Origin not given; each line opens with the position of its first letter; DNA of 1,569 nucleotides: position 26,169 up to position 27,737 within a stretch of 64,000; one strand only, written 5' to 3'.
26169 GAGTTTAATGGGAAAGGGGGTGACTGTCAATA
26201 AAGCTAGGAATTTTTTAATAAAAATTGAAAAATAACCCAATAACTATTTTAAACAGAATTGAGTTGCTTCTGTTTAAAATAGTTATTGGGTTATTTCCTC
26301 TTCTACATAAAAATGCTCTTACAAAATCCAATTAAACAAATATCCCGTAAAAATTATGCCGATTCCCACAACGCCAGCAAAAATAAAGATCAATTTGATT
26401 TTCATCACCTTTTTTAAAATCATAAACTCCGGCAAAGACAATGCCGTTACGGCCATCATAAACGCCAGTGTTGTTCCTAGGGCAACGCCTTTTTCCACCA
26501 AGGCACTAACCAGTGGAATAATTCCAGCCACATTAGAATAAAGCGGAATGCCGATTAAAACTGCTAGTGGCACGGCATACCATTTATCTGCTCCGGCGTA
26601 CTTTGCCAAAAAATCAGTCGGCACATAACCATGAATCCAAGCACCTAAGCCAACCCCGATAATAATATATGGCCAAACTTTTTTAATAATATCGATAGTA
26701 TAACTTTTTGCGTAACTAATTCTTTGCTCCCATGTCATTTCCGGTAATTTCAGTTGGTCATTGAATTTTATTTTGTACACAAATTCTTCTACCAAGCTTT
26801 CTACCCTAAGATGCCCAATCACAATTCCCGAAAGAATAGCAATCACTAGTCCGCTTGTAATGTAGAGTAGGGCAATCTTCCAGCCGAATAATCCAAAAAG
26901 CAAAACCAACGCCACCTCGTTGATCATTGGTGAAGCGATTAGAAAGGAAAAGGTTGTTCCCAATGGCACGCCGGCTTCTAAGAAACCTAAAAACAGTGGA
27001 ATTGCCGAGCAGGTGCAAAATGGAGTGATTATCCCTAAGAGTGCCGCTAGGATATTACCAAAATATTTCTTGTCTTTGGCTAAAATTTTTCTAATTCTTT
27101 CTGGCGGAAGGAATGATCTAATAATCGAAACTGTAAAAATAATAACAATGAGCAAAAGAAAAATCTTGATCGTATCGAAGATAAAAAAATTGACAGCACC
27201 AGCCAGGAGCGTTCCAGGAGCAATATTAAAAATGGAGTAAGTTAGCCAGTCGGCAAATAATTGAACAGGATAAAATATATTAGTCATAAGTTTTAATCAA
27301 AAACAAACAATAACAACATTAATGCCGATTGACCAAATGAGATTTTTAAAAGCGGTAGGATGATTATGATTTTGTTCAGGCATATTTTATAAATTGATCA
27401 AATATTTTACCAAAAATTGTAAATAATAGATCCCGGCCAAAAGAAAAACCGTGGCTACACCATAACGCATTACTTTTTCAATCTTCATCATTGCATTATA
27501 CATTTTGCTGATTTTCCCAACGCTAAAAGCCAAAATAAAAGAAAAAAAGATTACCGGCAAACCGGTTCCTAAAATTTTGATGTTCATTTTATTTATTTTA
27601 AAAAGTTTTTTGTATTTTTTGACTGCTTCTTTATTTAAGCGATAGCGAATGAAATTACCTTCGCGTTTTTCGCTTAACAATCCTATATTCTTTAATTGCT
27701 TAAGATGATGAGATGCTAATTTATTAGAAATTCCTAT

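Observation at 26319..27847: ArsR-like regulator fused to a membrane anchor, lacking a canonical start codon, next to an ArsP-like permease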

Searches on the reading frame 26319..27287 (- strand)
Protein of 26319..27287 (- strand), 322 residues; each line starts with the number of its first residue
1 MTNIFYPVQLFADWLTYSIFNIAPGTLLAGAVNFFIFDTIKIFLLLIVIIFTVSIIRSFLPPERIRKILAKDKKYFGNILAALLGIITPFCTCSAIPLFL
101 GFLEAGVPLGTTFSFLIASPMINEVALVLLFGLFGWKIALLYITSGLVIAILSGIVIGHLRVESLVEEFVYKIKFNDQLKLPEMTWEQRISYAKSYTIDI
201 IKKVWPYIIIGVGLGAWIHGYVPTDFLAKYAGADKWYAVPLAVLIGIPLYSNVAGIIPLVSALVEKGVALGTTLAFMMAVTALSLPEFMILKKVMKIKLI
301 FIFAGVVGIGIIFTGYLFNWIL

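Call 7: search_protein_families(library=pfam, proteins=[window:26319-27287:-], max_evalue=1)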
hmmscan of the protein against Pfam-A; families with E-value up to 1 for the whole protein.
window:26319-27287:- (322 aa): 1 family
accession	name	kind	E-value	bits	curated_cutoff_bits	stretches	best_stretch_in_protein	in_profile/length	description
PF03773.19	ArsP_1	-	5.1e-79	265.9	32.3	1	28-319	2-293/294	Predicted permease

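Call 8: search_protein_families(library=ncbifam, proteins=[window:26319-27287:-], max_evalue=1)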
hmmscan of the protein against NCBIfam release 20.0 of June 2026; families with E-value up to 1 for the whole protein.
window:26319-27287:- (322 aa): 4 families
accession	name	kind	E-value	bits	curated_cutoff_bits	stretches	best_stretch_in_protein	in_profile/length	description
NF040736.1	efflux_SaoE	equivalog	3.4e-39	135.1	325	1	46-322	22-298/352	efflux transporter SaoE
NF033936.1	CuZnOut_SO0444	equivalog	4.1e-31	108.4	300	2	186-321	178-312/351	SO_0444 family Cu/Zn efflux transporter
NF003963.0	PRK05454.2-6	equivalog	0.028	12.8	884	0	72-123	528-574/610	glucans biosynthesis glucosyltransferase MdoH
NF051486.1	E492_microcin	equivalog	0.73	10.4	50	0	196-233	20-56/88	E492 group microcin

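Call 10: find_related_loci(query=window:26319-27287:-, collection=genome_contigs, flank=5000)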
Query window:26319-27287:- (322 aa) in genome_contigs; peptide patterns used: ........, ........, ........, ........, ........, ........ (x = any residue, [..] = any of these).
600 stretches matched a pattern (row limit reached: there are more); 492 encode a relative of the query (tblastn E <= 1e-3); the best 80 are kept; 80 distinct loci.
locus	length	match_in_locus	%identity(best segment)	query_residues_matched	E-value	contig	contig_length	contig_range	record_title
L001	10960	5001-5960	85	3-322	0e+0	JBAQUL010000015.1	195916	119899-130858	MAG: Candidatus Moraniibacteriota bacterium isolate MFD12006_ilm_asm_bin13 k127_132001, whole genome shotgun sequence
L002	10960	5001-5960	86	3-322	6e-179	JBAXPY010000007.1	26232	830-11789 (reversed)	MAG: Candidatus Moraniibacteriota bacterium isolate ELA543 MAG543_7, whole genome shotgun sequence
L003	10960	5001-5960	83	3-322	1e-173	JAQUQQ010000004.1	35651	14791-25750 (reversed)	MAG: Candidatus Moraniibacteriota bacterium isolate STD1_53 NODE_2337_length_35651_cov_8.931624_Sandtown_D1, whole genom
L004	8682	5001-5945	82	8-322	5e-171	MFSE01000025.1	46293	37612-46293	MAG: Candidatus Moranbacteria bacterium RIFOXYA12_FULL_35_19 rifixya3_full_scaffold_632, whole genome shotgun sequence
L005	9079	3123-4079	79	3-321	1e-169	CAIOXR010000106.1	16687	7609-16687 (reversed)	uncultured bacterium isolate AM-2014-D8_bin-0749 genome assembly, contig: bin-0749:106/110, whole genome shotgun sequenc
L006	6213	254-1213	85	3-322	7e-169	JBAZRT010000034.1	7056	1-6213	MAG: Parcubacteria group bacterium isolate SO_2017_GW1_154 NODE_40140_length_7056_cov_1.132487_OW334_2017, whole genome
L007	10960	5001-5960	79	3-322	4e-168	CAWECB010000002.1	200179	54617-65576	MAG: uncultured bacterium isolate MFD03726.bin.2.12 genome assembly, contig: contig_53882, whole genome shotgun sequence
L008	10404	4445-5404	83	3-322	3e-168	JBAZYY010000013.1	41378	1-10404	MAG: Parcubacteria group bacterium isolate SO_2017_GW1_93 NODE_4451_length_41378_cov_4.674020_OW334_2017, whole genome s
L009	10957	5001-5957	77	3-322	1e-167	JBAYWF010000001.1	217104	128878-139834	MAG: Parcubacteria group bacterium isolate SO_2016_LW3_77 scaffold00071_LW162_2016, whole genome shotgun sequence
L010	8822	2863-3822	78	3-322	6e-167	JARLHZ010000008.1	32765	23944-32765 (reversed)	MAG: Candidatus Doudnabacteria bacterium isolate MAG_CO250 MetaCoAG_Bin_250_Oxic_k141_444584, whole genome shotgun seque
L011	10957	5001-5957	78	4-322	7e-167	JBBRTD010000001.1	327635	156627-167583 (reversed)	MAG: Candidatus Paceibacteria bacterium isolate La2_metabat2.186 La2_metabat2.186_K_2668458L327635_cov_18.3548, whole ge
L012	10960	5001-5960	80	3-322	2e-166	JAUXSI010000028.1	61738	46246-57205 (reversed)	MAG: Candidatus Moraniibacteriota bacterium isolate C12_metabat.bin.56 C12_k141_677450, whole genome shotgun sequence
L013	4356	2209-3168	76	3-322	7e-171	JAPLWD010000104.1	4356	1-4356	MAG: Candidatus Gribaldobacteria bacterium isolate LacPavin_0419_WC90_MAG_37_6 LacPavin_0419_WC90_scaffold_145788, whole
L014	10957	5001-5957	78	3-322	7e-166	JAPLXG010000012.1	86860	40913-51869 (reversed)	MAG: Candidatus Moraniibacteriota bacterium isolate LacPavin_0818_WC55_MAG_41_28 LacPavin_0818_WC55_scaffold_48933, whol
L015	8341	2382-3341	77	3-322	8e-166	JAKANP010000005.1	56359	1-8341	MAG: bacterium isolate WY5.bin78 NODE_797_length_56359_cov_2.097702, whole genome shotgun sequence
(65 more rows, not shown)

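Call 20: find_encoding_contigs(protein=window:26319-27287:-, flank=6000, max_places=8)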
Protein window:26319-27287:- (322 aa): 8 contigs read that carry it; 4 places shown.
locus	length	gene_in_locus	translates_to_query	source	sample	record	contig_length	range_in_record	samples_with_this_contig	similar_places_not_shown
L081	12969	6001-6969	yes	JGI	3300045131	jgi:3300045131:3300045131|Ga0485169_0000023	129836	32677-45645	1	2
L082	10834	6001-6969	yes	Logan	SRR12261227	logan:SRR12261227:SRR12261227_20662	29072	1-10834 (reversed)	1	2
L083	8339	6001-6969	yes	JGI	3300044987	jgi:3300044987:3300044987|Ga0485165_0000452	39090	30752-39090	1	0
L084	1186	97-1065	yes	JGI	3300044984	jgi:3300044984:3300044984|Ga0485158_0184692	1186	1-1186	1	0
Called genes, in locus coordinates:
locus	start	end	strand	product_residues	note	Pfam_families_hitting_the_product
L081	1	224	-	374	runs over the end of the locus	PF00145:DNA_methylase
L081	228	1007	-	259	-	-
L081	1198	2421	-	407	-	PF00579:tRNA-synt_1b, PF01479:S4 (faint), PF22421:SYY_C-terminal (faint)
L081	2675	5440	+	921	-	PF00690:Cation_ATPase_N, PF00122:E1-E2_ATPase, PF13246:Cation_ATPase, PF00702:Hydrolase, PF00689:Cation_ATPase_C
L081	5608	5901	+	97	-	-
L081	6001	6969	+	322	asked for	PF03773:ArsP_1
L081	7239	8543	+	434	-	PF08529:NusA_N, PF00575:S1, PF13184:KH_NusA_1st, PF26594:KH_NusA_2nd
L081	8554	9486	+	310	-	PF01368:DHH, PF02833:DHHA2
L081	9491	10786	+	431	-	PF05697:Trigger_N, PF00254:FKBP_C, PF05698:Trigger_C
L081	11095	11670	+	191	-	PF00574:CLP_protease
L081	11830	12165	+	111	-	-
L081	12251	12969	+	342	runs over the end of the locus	PF04055:Radical_SAM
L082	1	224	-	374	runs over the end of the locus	PF00145:DNA_methylase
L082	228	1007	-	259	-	-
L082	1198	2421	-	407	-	PF00579:tRNA-synt_1b, PF01479:S4 (faint), PF22421:SYY_C-terminal (faint)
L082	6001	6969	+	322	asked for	PF03773:ArsP_1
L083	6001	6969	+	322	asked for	PF03773:ArsP_1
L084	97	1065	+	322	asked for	PF03773:ArsP_1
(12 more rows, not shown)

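Call 26: search_protein_families(library=ncbifam, proteins=[L001:3215-3523:+, L001:3535-3768:+, L001:3787-4263:+, L001:4265-4984:+, L001:4998-5966:+, L014:2368-2586:+, L014:4044-4976:+], max_evalue=0.01)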
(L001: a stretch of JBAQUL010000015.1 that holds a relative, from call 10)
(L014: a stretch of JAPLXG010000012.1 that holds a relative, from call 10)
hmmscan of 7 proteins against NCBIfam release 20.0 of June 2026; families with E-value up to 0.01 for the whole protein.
L001:3215-3523:+ (102 aa): 11 families
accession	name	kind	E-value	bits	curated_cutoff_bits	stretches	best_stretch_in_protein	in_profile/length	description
NF033788.1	HTH_metalloreg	subfamily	7.6e-23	80.1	55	1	21-91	3-74/77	metalloregulator ArsR/SmtB family transcription factor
NF045707.1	Dbac_1936_reg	equivalog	4.1e-16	58.8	115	1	17-90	5-78/99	ArsR/SmtB-type metalloregulator TsoR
NF033789.1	repress_SdpR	subfamily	6.1e-15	54.9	100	1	23-95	2-74/79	autorepressor SdpR family transcription factor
NF041413.1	ArsR_Rv2640c_fam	equivalog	3.8e-12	46.6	155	1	5-97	15-113/118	Rv2640c family ArsR-like transcriptional regulator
NF047906.1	CdPbTransRegCmtR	equivalog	7.7e-10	38.6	150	1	22-89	14-81/104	Cd(II)/Pb(II)-sensing metalloregulatory transcriptional regulator CmtR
NF007528.0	PRK10141.1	subfamily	3.7e-09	36.5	97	1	21-90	8-78/117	metalloregulator ArsR/SmtB family transcription factor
NF040642.1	sulf_sens_BigR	equivalog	2.6e-08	33.8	155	1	14-89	5-80/95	sulfite-sensing transcriptional repressor BigR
TIGR01884.1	cas_HTH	subfamily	9.3e-06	25.2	60.2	1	24-76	137-190/202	CRISPR-associated CARF protein Csa3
NF053755.1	MsvR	equivalog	1e-05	25.4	220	1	21-79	5-63/236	transcriptional factor MsvR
NF052532.1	TransRegPagRBaca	equivalog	1.4e-05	25.1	170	1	13-98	11-96/99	transcriptional repressor PagR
NF053602.1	Phr_regulator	exception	0.0011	18.6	320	1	27-76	10-59/191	heat shock transcription regulator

L001:3535-3768:+ (77 aa): 9 families
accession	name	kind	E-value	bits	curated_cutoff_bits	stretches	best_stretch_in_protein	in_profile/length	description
TIGR00412.2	redox_disulf_2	subfamily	2.4e-33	114.3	62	1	2-75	1-74/75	MTH895/ArsE family thioredoxin-like protein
TIGR00411.1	redox_disulf_1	equivalog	1.2e-11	44.5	92.75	1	9-75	10-78/82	MJ0307 family thioredoxin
TIGR02187.2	PDO_seleno_TRX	equivalog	3.9e-05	23.1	185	1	8-74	138-206/209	protein disulfide oxidoreductase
NF049942.1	DF_fam_seleno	subfamily_domain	0.00066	19.6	70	1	8-57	7-58/96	DF family (seleno)protein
NF033727.2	chaperon_ArsD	equivalog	0.0015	19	90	1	31-74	53-96/97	arsenite efflux transporter metallochaperone ArsD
NF040730.1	CxCC_doxin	equivalog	0.0018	18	65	1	9-61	10-65/83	thioredoxin-like (seleno)protein SaoT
TIGR02196.1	GlrX_YruB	hypoth_equivalog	0.0027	18.2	88.55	1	8-63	8-63/74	glutaredoxin-like protein, YruB-family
TIGR03143.1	AhpF_homolog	hypoth_equivalog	0.0046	15.6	687.65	1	7-59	485-539/555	putative alkyl hydroperoxide reductase F subunit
TIGR03757.1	conj_TIGR03757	hypoth_equivalog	0.0067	16.6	73.2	1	15-59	46-94/113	TIGR03757 family integrating conjugative element protein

L001:3787-4263:+ (158 aa): 1 family
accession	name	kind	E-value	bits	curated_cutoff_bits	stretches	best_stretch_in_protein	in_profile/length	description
NF040494.1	nitrored_ArsF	subfamily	1.9e-31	108.6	60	1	52-154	1-105/106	nitrophenyl compound nitroreductase subunit ArsF family protein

L001:4265-4984:+ (239 aa): 2 families
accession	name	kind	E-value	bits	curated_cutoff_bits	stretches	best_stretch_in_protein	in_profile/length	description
NF040495.1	tranport_ArsG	equivalog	3.7e-84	281.6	200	1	10-229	2-222/225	aromatic aminobenezylarsenical efflux permease ArsG family transporter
NF001419.0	PRK00293.1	subfamily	2.3e-07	29.8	330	1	9-188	166-349/574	protein-disulfide reductase DsbD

L001:4998-5966:+ (322 aa): 2 families
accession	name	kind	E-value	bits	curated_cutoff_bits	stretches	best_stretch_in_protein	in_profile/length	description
NF040736.1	efflux_SaoE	equivalog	1.3e-40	139.7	325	1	45-321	21-298/352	efflux transporter SaoE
NF033936.1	CuZnOut_SO0444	equivalog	1e-31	110.4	300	1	45-321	12-313/351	SO_0444 family Cu/Zn efflux transporter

L014:2368-2586:+ (72 aa): 0 families

L014:4044-4976:+ (310 aa): 11 families
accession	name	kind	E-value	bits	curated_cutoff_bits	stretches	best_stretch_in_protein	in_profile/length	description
TIGR01297.1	CDF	superfamily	2.9e-75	253.2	82.35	1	22-295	3-282/285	cation diffusion facilitator family transporter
NF002923.0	PRK03557.1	equivalog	1.2e-52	179.1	408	1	6-294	3-290/313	CDF family zinc transporter ZitB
NF033827.1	CDF_efflux_DmeF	equivalog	1.1e-30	107.1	250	2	148-292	171-307/309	CDF family Co(II)/Ni(II) efflux transporter DmeF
NF033615.1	CDF_MamM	equivalog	5.9e-23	81.5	350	1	26-251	14-243/290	magnetosome biogenesis CDF transporter MamM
NF033616.1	CDF_MamB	equivalog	1.4e-18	67.4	350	1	22-296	7-281/284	magnetosome biogenesis CDF transporter MamB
NF052621.1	MngEfTpMntE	equivalog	7.6e-16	58.4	500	1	25-261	7-246/293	manganese efflux transporter MntE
NF007064.0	PRK09509.1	equivalog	2.2e-14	53.1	447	1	27-282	16-273/300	CDF family cation-efflux transporter FieF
NF050169.1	CatEfflxFieF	equivalog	7e-14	51.7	420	1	45-284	29-270/282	cation efflux pump FieF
NF052602.1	Zn_efflux_Cdf31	equivalog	8.8e-10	38.5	460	1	24-290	10-284/299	CDF family zinc efflux transporter Cdf31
NF040994.1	MamV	equivalog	9.6e-08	31.5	500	1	35-244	25-235/319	CDF transporter MamV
TIGR04112.1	seleno_YedE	equivalog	0.0076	15.5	200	1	62-182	191-308/337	YedE family putative selenium transporter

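Call 27: search_protein_families(library=pfam, proteins=[L001:3215-3523:+, L001:3535-3768:+, L001:3787-4263:+, L001:4265-4984:+, L014:2368-2586:+, L014:4044-4976:+], max_evalue=0.01)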
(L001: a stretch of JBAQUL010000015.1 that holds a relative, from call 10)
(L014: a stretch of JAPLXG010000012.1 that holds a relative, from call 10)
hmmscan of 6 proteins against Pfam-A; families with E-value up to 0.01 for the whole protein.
L001:3215-3523:+ (102 aa): 1 family
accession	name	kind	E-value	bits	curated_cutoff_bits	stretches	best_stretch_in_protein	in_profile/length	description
PF01022.26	HTH_5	-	1.5e-16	60.4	22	1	28-73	1-46/47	Bacterial regulatory protein, arsR family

L001:3535-3768:+ (77 aa): 6 families
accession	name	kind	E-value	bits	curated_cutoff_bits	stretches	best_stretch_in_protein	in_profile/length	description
PF13192.12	Thioredoxin_3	-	1.9e-30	105.1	24.8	1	1-75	1-75/76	Thioredoxin domain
PF00462.30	Glutaredoxin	-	0.001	19.7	22.9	1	8-59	7-59/60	Glutaredoxin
PF06953.17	ArsD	-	0.0017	19.1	27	1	38-74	60-97/123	Arsenical resistance operon protein ArsD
PF05768.20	Glrx-like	-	0.0056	17.4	26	1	9-73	9-74/77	Glutaredoxin-like domain (DUF836)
PF00085.26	Thioredoxin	-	0.0069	16.8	23.5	1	8-70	28-93/103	Thioredoxin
PF13098.12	Thioredoxin_2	-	0.0082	16.9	27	0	8-66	15-96/104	Thioredoxin-like domain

L001:3787-4263:+ (158 aa): 0 families

L001:4265-4984:+ (239 aa): 2 families
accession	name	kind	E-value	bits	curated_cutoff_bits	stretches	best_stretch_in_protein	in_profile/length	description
PF13386.12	DsbD_2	-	8.3e-21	75.2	24.9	1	18-201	2-184/199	Cytochrome C biogenesis protein transmembrane region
PF02683.22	DsbD_TM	-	8.1e-11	42.1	27.1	1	16-198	6-192/219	Cytochrome C biogenesis protein transmembrane domain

L014:2368-2586:+ (72 aa): 0 families

L014:4044-4976:+ (310 aa): 2 families
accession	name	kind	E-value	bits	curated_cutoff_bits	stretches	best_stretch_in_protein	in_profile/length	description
PF01545.26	Cation_efflux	-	1e-41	143.4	26.6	1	26-215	3-198/198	Cation efflux family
PF16916.11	ZT_dimer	-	7.5e-13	48.7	26.7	1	219-293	1-75/78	Dimerisation domain of Zinc Transporter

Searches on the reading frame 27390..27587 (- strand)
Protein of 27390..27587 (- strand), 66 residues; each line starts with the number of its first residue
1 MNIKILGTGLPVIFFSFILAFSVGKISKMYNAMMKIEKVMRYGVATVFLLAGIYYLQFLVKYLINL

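Call 7: search_protein_families(library=pfam, proteins=[window:27390-27587:-], max_evalue=1)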
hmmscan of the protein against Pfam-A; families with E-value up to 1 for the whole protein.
seq(66 aa): 1 family
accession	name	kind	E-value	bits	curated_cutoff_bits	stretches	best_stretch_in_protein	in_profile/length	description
PF19297.4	QcrA_N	-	0.043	13.6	27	1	33-64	45-76/222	QcrA subunit N-terminal region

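Call 8: search_protein_families(library=ncbifam, proteins=[window:27390-27587:-], max_evalue=1)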
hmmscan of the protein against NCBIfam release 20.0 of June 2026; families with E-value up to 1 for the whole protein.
seq(66 aa): 1 family
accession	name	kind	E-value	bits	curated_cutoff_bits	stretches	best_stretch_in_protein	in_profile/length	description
NF040495.1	tranport_ArsG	equivalog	1.5e-14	53.9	200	1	6-57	171-222/225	aromatic aminobenezylarsenical efflux permease ArsG family transporter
